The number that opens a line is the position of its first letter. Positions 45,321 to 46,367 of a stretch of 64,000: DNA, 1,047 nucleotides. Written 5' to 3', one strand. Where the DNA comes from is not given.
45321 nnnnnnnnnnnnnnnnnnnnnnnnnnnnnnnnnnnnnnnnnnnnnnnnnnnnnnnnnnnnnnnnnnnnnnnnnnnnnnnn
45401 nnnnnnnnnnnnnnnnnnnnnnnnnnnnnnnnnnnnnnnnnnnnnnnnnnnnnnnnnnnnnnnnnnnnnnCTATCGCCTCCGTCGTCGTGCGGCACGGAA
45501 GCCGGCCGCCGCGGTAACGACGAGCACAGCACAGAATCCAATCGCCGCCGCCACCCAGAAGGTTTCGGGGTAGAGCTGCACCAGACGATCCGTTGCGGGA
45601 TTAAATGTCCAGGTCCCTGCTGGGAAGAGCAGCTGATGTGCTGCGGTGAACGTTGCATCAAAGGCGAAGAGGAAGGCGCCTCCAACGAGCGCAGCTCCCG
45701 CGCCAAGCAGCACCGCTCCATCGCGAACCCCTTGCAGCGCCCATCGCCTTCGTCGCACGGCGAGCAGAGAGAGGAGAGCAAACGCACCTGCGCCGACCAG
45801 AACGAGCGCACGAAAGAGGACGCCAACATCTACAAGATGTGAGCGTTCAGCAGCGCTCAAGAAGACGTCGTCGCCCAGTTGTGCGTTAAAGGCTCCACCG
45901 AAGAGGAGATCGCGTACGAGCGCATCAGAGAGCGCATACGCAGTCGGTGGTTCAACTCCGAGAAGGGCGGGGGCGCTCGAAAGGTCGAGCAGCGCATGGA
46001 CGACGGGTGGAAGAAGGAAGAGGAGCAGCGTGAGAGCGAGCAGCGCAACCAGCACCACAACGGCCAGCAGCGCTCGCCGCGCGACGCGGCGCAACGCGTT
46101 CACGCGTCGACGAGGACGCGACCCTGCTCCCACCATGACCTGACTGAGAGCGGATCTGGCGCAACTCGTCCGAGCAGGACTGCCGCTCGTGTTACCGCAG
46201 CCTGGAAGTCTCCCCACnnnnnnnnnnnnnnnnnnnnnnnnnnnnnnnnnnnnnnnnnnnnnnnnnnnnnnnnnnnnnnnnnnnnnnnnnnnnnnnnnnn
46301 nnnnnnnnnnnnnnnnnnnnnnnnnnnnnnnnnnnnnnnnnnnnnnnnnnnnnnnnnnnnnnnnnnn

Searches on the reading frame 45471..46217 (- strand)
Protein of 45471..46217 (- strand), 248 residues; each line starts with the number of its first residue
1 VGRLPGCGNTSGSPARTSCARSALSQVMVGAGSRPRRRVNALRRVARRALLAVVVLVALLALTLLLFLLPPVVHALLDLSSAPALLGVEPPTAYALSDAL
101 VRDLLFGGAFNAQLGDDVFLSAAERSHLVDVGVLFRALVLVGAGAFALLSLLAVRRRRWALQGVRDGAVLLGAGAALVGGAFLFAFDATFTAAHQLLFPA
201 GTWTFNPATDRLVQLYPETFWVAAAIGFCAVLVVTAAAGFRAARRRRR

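Call 3: search_protein_families(library=pfam, proteins=[window:45471-46217:-], max_evalue=0.1)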
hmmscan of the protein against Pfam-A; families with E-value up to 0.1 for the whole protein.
window:45471-46217:- (248 aa): 2 families
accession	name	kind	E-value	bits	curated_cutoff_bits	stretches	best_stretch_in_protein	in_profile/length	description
PF07314.17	Lit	-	2.2e-17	64.1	24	1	65-221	18-176/176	Lipoprotein intramolecular transacylase Lit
PF08019.17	EptA_B_N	-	0.076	13.3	22.3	1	123-187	57-120/152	Phosphoethanolamine transferase EptA/EptB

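Call 4: search_protein_families(library=ncbifam, proteins=[window:45471-46217:-], max_evalue=0.1)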
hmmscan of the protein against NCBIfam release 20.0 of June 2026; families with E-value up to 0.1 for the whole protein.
window:45471-46217:- (248 aa): 2 families
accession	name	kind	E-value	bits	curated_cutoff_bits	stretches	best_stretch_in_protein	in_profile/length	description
TIGR01906.1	integ_TIGR01906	hypoth_equivalog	7.5e-17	61.9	74.8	1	50-234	7-192/207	TIGR01906 family membrane protein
NF051877.1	lptranacylLit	equivalog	5.6e-07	29.4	400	1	168-234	137-203/220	lipoprotein intramolecular transacylase Lit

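Call 8: find_homologous_proteins(query=window:45474-46103:-)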
Query window:45474-46103:- (210 aa): 243 proteins with E <= 0.001 among 8000 candidates; the best 120 are listed.
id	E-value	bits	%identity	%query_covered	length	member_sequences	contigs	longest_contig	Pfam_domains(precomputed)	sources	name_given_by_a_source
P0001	2.9e-114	398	92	81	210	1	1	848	PF07314.18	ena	-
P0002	1.9e-113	395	94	79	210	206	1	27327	PF07314.18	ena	-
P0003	9.5e-112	389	93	81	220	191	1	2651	PF07314.18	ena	-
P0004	1.2e-111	389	91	81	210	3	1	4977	PF07314.18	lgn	-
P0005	5.1e-109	380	88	85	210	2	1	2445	PF07314.18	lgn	-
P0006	4.8e-108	377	87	81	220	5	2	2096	PF07314.18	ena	-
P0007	3.4e-106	371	88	83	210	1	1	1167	PF07314.18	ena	-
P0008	9.3e-103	360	84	83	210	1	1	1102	PF07314.18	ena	-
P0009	1.7e-102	359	85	83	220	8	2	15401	PF07314.18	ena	-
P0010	2.9e-102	358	83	83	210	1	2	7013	PF07314.18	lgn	-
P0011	3.8e-102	358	83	83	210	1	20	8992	PF07314.18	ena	-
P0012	8.3e-102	357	83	83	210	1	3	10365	PF07314.18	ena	-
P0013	5.5e-101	354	82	81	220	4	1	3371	PF07314.18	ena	-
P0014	3.6e-98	345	80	82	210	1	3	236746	PF07314.18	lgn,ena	-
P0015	4.3e-98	345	87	86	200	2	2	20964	PF07314.18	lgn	-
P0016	1.4e-97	343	87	86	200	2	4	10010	PF07314.18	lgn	-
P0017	5.9e-90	318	74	83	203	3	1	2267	PF07314.18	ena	-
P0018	3.5e-89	316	87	81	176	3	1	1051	PF07314.18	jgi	jgi:integral membrane protein (TIGR01906 family)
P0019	3.0e-86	306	80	85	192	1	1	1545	PF07314.18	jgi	jgi:integral membrane protein (TIGR01906 family)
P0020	4.2e-81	289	91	66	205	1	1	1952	PF07314.18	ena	-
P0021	4.1e-80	286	68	99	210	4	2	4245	PF07314.18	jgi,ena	jgi:hypothetical protein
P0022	4.5e-79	283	68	99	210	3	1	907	PF07314.18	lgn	-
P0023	3.3e-77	277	67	84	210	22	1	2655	PF07314.18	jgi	-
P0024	2.9e-74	267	66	100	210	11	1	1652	PF07314.18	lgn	-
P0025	4.9e-74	266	66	81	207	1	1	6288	PF07314.18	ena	-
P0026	6.1e-74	266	66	85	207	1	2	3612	PF07314.18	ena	-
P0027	6.3e-74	266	65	81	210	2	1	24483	PF07314.18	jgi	-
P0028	7.7e-74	266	66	85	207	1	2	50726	PF07314.18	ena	-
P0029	8.3e-74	266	66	81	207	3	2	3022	PF07314.18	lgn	-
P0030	9.6e-74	265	66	85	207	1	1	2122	PF07314.18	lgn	-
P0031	9.9e-74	265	65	81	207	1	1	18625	PF07314.18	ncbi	-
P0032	1.2e-73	265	66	85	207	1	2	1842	PF07314.18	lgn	-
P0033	1.3e-73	265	65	81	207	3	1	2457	PF07314.18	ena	-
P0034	1.4e-73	265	66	81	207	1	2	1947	PF07314.18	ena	-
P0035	1.7e-73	264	66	85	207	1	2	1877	PF07314.18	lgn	-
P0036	2.0e-73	264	65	81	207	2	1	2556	PF07314.18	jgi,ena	-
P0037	2.2e-73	264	66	85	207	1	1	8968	PF07314.18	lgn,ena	-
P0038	2.2e-73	264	65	81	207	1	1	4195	PF07314.18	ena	-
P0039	2.4e-73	264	65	81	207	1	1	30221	PF07314.18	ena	-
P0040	2.7e-73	264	65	81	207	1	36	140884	PF07314.18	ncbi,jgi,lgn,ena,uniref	jgi:integral membrane protein (TIGR01906 family)|uniref:lipoprotein intramolecular transacylase Lit 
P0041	2.7e-73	264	65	81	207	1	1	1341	PF07314.18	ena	-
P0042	4.3e-73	263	65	81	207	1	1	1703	PF07314.18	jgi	jgi:integral membrane protein (TIGR01906 family)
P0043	4.6e-73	263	66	85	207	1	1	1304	PF07314.18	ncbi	-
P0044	4.8e-73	263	65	81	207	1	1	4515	PF07314.18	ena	-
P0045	5.5e-73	263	65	85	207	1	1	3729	PF07314.18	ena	-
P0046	5.6e-73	263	65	81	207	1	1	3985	PF07314.18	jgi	-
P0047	6.0e-73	263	65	85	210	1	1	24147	PF07314.18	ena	-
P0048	6.4e-73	263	65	81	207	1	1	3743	PF07314.18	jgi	-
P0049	6.5e-73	263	65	81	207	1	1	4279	PF07314.18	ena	-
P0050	6.8e-73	263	65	81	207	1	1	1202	PF07314.18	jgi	jgi:integral membrane protein (TIGR01906 family)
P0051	7.3e-73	262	65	81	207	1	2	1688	PF07314.18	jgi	jgi:integral membrane protein (TIGR01906 family)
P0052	7.8e-73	262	65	81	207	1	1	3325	PF07314.18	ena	-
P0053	8.8e-73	262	65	81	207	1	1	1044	PF07314.18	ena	-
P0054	9.1e-73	262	65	81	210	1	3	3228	PF07314.18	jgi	jgi:integral membrane protein (TIGR01906 family)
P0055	1.1e-72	262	65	81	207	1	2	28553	PF07314.18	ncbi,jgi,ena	ncbi:MAG: DUF1461 domain-containing protein [Candidatus Limnocylindrus sp.]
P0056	1.2e-72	262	65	81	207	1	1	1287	PF07314.18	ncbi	-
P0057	1.3e-72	262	66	81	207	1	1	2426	PF07314.18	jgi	-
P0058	1.5e-72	261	65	81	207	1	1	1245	PF07314.18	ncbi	-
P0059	1.5e-72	261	67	81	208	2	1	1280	PF07314.18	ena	-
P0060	1.7e-72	261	65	81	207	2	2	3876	PF07314.18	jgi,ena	-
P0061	1.8e-72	261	65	81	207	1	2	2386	PF07314.18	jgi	jgi:integral membrane protein (TIGR01906 family)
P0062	1.8e-72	261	65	85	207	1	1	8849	PF07314.18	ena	-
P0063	2.0e-72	261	65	80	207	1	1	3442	PF07314.18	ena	-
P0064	2.1e-72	261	65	81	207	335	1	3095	PF07314.18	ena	-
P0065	2.1e-72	261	65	81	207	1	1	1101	PF07314.18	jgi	jgi:integral membrane protein (TIGR01906 family)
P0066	2.3e-72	261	65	81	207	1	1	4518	PF07314.18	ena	-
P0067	2.3e-72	261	65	81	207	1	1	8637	PF07314.18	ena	-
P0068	2.6e-72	261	64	81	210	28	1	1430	PF07314.18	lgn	-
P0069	2.9e-72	260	66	85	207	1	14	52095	PF07314.18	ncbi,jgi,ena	jgi:integral membrane protein (TIGR01906 family)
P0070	3.2e-72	260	65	81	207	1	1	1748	PF07314.18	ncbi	-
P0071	3.3e-72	260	65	81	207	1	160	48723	PF07314.18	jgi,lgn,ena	jgi:integral membrane protein (TIGR01906 family)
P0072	3.8e-72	260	65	85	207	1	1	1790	PF07314.18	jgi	jgi:integral membrane protein (TIGR01906 family)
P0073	5.1e-72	260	64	81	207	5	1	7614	PF07314.18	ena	-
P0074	8.7e-72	259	65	81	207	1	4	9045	PF07314.18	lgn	-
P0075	9.0e-72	259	64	81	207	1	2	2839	PF07314.18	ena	-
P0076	9.9e-72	259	64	99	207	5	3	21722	PF07314.18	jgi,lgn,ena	jgi:integral membrane protein (TIGR01906 family)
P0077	1.0e-71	259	64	81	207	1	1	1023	PF07314.18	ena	-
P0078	1.2e-71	258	65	81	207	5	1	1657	PF07314.18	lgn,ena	-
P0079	1.3e-71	258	65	85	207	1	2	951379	PF07314.18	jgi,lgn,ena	jgi:integral membrane protein (TIGR01906 family)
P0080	1.4e-71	258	65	81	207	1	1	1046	PF07314.18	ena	-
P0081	1.8e-71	258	64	81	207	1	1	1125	PF07314.18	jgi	jgi:integral membrane protein (TIGR01906 family)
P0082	2.2e-71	258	65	81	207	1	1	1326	PF07314.18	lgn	-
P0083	2.4e-71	258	64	81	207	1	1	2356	PF07314.18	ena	-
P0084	2.6e-71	257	65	85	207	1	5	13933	PF07314.18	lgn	-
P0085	4.4e-71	257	64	81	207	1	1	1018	PF07314.18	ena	-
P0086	5.2e-71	256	66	92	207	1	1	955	PF07314.18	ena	-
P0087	5.5e-71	256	65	81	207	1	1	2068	PF07314.18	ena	-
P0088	5.8e-71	256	62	100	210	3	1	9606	PF07314.18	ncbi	-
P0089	7.2e-71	256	65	81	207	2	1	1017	PF07314.18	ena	-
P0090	7.6e-71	256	64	81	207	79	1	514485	PF07314.18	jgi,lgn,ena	jgi:integral membrane protein (TIGR01906 family)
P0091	7.7e-71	256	64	81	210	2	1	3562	PF07314.18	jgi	jgi:integral membrane protein (TIGR01906 family)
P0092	9.0e-71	256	65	85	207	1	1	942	PF07314.18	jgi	jgi:integral membrane protein (TIGR01906 family)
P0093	9.8e-71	255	64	81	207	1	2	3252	PF07314.18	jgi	jgi:integral membrane protein (TIGR01906 family)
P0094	1.1e-70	255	64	81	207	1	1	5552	PF07314.18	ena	-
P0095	5.2e-70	253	66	99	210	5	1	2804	PF07314.18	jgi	jgi:integral membrane protein (TIGR01906 family)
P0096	2.1e-69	251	63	100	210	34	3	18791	PF07314.18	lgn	-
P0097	2.4e-68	248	64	100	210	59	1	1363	PF07314.18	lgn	-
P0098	1.2e-67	245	64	85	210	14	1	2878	PF07314.18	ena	-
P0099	1.4e-67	245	63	85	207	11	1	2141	PF07314.18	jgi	jgi:integral membrane protein (TIGR01906 family)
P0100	3.3e-67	244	63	93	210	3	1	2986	PF07314.18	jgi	-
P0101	4.4e-66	240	61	100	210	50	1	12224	PF07314.18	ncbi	ncbi:MAG: hypothetical protein RL546_240 [Chloroflexota bacterium]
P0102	8.5e-64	233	62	99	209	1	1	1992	PF07314.18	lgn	-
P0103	1.8e-63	232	58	86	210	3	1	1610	PF07314.18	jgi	jgi:integral membrane protein (TIGR01906 family)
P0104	2.8e-61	225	57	99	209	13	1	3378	PF07314.18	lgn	-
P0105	3.8e-61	224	65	84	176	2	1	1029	PF07314.18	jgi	jgi:integral membrane protein (TIGR01906 family)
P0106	1.5e-60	222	97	30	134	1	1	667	PF07314.18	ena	-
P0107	4.5e-59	217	57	87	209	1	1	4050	PF07314.18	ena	-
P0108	5.1e-59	217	59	86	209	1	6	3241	PF07314.18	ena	-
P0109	7.2e-59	217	57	87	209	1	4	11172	PF07314.18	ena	-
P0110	1.1e-58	216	59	86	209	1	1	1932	PF07314.18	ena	-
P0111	1.2e-58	216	57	87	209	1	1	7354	PF07314.18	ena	-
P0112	1.2e-58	216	57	88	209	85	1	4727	PF07314.18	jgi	-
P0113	2.3e-58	215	58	86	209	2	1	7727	PF07314.18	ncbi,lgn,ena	ncbi:MAG: DUF1461 domain-containing protein [bacterium]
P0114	2.5e-58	215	59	88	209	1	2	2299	PF07314.18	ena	-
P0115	2.5e-58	215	57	87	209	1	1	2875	PF07314.18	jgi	-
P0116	3.6e-58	214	57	87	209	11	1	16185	PF07314.18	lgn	-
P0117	6.4e-58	214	57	87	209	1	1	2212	PF07314.18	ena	-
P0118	8.5e-58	213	57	90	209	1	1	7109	PF07314.18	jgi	-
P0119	1.1e-57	213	57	88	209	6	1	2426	PF07314.18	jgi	-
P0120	1.2e-57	213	57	86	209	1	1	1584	PF07314.18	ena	-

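Call 9: find_encoding_contigs(protein=P0014, flank=8000, max_places=2)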
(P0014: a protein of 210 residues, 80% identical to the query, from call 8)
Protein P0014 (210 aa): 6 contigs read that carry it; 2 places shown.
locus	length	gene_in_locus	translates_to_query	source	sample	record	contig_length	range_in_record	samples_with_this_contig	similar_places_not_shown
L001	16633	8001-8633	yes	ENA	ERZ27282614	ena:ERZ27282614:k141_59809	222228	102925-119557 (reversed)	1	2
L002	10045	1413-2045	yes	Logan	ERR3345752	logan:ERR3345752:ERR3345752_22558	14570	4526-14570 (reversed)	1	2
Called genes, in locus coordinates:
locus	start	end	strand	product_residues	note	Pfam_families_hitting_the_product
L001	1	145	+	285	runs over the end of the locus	PF02616:SMC_ScpA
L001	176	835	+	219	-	PF04079:SMC_ScpB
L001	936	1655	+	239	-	PF00849:PseudoU_synth_2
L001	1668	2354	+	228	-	PF02224:Cytidylate_kin, PF13189:Cytidylate_kin2 (weak)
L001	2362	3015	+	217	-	PF01553:Acyltransferase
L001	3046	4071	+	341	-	PF02401:LYTB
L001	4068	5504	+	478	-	PF03193:RsgA_GTPase (faint), PF00009:GTP_EFTU, PF01926:MMR_HSR1, PF02421:FeoB_N, PF00009:GTP_EFTU, PF01926:MMR_HSR1, PF02421:FeoB_N, PF14714:KH_dom-like, +5 more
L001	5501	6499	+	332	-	PF01210:NAD_Gly3P_dh_N, PF07479:NAD_Gly3P_dh_C, PF20618:GPD_NAD_C_bact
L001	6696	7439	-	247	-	PF01036:Bac_rhodopsin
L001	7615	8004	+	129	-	PF14229:DUF4332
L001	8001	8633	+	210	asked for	PF07314:Lit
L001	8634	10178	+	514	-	PF01040:UbiA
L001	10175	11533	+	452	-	PF03453:MoeA_N, PF00994:MoCF_biosynth, PF03454:MoeA_C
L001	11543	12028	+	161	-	PF01967:MoaC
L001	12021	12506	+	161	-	PF00994:MoCF_biosynth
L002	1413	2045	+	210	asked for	PF07314:Lit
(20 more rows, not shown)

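Call 10: find_encoding_contigs(protein=P0079, flank=8000, max_places=2)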
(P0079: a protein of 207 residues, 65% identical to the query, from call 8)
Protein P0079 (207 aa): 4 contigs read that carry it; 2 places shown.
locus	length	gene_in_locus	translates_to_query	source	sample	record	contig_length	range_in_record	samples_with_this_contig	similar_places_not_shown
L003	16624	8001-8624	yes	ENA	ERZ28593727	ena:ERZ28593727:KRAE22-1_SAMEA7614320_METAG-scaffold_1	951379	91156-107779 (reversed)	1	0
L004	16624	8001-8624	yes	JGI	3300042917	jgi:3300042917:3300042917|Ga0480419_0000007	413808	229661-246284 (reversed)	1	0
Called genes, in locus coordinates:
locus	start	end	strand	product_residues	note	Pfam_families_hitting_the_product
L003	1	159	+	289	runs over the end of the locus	PF02616:SMC_ScpA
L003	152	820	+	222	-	PF04079:SMC_ScpB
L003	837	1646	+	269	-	PF00849:PseudoU_synth_2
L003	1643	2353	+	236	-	PF02224:Cytidylate_kin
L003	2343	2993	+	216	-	PF01553:Acyltransferase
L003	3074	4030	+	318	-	PF02401:LYTB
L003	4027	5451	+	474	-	PF00005:ABC_tran (faint), PF00009:GTP_EFTU, PF01926:MMR_HSR1, PF02421:FeoB_N, PF00009:GTP_EFTU, PF02421:FeoB_N, PF01926:MMR_HSR1, PF14714:KH_dom-like, +6 more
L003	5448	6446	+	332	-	PF01210:NAD_Gly3P_dh_N, PF07479:NAD_Gly3P_dh_C, PF20618:GPD_NAD_C_bact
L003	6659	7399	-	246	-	PF01036:Bac_rhodopsin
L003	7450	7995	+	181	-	PF14229:DUF4332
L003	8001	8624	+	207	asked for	PF07314:Lit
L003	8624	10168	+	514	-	PF01040:UbiA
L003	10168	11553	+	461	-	PF03453:MoeA_N, PF03454:MoeA_C (faint), PF00994:MoCF_biosynth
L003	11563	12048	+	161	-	PF01967:MoaC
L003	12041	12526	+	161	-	PF00994:MoCF_biosynth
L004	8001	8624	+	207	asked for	PF07314:Lit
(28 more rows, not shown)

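Call 12: find_encoding_contigs(protein=P0113, flank=8000, max_places=3)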
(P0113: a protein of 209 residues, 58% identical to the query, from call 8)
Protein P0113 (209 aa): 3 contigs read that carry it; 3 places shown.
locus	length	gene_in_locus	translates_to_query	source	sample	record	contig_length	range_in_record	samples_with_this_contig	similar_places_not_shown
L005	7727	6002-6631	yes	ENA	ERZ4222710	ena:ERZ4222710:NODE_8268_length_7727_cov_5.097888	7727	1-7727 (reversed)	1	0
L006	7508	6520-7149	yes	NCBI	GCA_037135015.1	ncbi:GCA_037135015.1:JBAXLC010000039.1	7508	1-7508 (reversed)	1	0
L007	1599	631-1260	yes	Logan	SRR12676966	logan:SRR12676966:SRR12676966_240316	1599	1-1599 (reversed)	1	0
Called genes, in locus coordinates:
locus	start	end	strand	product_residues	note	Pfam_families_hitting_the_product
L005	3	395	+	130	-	?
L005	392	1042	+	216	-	PF01553:Acyltransferase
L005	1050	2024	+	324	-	PF02401:LYTB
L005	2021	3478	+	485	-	PF03193:RsgA_GTPase (faint), PF00009:GTP_EFTU, PF01926:MMR_HSR1, PF02421:FeoB_N, PF01926:MMR_HSR1, PF02421:FeoB_N, PF00009:GTP_EFTU, PF14714:KH_dom-like, +5 more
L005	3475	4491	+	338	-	PF01210:NAD_Gly3P_dh_N, PF07479:NAD_Gly3P_dh_C, PF20618:GPD_NAD_C_bact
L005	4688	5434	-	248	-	PF01036:Bac_rhodopsin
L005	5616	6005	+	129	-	PF14229:DUF4332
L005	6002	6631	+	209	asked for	PF07314:Lit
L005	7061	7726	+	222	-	?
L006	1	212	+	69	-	?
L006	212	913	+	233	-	PF02224:Cytidylate_kin, PF13189:Cytidylate_kin2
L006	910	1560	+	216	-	PF01553:Acyltransferase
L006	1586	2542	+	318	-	PF02401:LYTB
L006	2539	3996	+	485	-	PF03193:RsgA_GTPase (faint), PF00009:GTP_EFTU, PF01926:MMR_HSR1, PF02421:FeoB_N, PF01926:MMR_HSR1, PF02421:FeoB_N, PF00009:GTP_EFTU, PF14714:KH_dom-like, +5 more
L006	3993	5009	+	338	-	PF01210:NAD_Gly3P_dh_N, PF07479:NAD_Gly3P_dh_C, PF20618:GPD_NAD_C_bact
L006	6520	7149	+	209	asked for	PF07314:Lit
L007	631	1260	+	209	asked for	PF07314:Lit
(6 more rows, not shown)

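Call 22: search_solved_structures(query=window:45474-46103:-, max_evalue=10, show_alignments=2)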
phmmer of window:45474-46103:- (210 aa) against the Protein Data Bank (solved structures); distinct sequences matched with E-value up to 10: 3.
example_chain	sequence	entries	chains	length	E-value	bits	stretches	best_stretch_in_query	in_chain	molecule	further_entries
7b0o_A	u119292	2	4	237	0.00011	25.2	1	143-195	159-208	Hypothetical Membrane Spanning Protein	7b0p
7b0r_A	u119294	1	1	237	0.00024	24.1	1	144-195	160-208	Hypothetical Membrane Spanning Protein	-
7b0q_A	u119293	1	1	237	0.00025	24.1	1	144-195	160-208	Hypothetical Membrane Spanning Protein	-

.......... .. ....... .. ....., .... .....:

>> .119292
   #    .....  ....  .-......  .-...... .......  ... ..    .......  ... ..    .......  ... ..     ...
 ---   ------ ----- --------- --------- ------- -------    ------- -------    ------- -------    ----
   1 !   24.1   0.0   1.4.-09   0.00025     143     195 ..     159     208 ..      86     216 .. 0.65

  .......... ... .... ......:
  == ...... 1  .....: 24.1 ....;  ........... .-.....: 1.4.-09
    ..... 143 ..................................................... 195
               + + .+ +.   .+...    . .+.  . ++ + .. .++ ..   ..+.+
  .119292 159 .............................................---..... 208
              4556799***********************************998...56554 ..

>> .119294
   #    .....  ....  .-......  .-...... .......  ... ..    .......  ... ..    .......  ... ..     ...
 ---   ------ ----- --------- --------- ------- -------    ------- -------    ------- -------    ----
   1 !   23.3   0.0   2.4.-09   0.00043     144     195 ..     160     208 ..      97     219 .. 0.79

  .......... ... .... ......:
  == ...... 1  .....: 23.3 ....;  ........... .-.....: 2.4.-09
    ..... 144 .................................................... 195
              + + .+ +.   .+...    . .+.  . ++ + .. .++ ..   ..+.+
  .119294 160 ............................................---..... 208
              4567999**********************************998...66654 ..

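Call 30: search_protein_representatives(protein=window:45474-46103:-)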
Query: 210 residues. Proteins with E-value up to 0.001 (for the whole library): 1532; up to 1e-10: 124; up to 1e-30: 7. The best 150 are listed.
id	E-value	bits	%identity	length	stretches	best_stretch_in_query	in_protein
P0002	6.0e-114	394.8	94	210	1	1-210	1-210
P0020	1.3e-81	289.3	90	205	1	57-210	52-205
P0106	4.9e-61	222.2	93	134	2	148-210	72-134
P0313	5.8e-51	189.3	87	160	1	9-127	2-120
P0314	2.3e-49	184.1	57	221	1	3-207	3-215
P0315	7.9e-44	166.0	64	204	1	1-146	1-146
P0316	6.0e-33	130.5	95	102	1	123-186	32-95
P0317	2.8e-26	108.8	40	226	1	8-210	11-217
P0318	1.9e-24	102.8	36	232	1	1-208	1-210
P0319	1.2e-23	100.2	54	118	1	2-113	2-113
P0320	1.0e-22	97.1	54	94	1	116-208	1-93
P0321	1.4e-22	96.7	36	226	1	15-208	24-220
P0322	1.4e-22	96.7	39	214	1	8-206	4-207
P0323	4.8e-22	94.9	38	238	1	11-206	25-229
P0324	7.3e-22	94.3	36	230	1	3-199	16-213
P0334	2.2e-20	89.5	35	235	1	3-210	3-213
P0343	1.8e-18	83.3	37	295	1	12-209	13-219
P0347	6.9e-18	81.4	30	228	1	11-199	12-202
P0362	1.1e-15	74.1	31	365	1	8-208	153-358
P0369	9.7e-15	71.1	35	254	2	83-207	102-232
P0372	1.9e-14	70.1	34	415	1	12-204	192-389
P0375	4.1e-14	69.0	40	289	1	3-204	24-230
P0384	1.3e-13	67.4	40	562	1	55-201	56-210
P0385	1.4e-13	67.3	33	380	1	5-199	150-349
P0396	8.3e-13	64.8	30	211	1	16-199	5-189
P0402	2.5e-12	63.2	30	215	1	6-198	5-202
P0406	3.6e-12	62.7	31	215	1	13-205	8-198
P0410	9.5e-12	61.3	36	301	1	8-196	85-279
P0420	2.1e-11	60.2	47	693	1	115-208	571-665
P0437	1.4e-10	57.5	31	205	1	16-199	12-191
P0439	1.5e-10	57.5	29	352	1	12-207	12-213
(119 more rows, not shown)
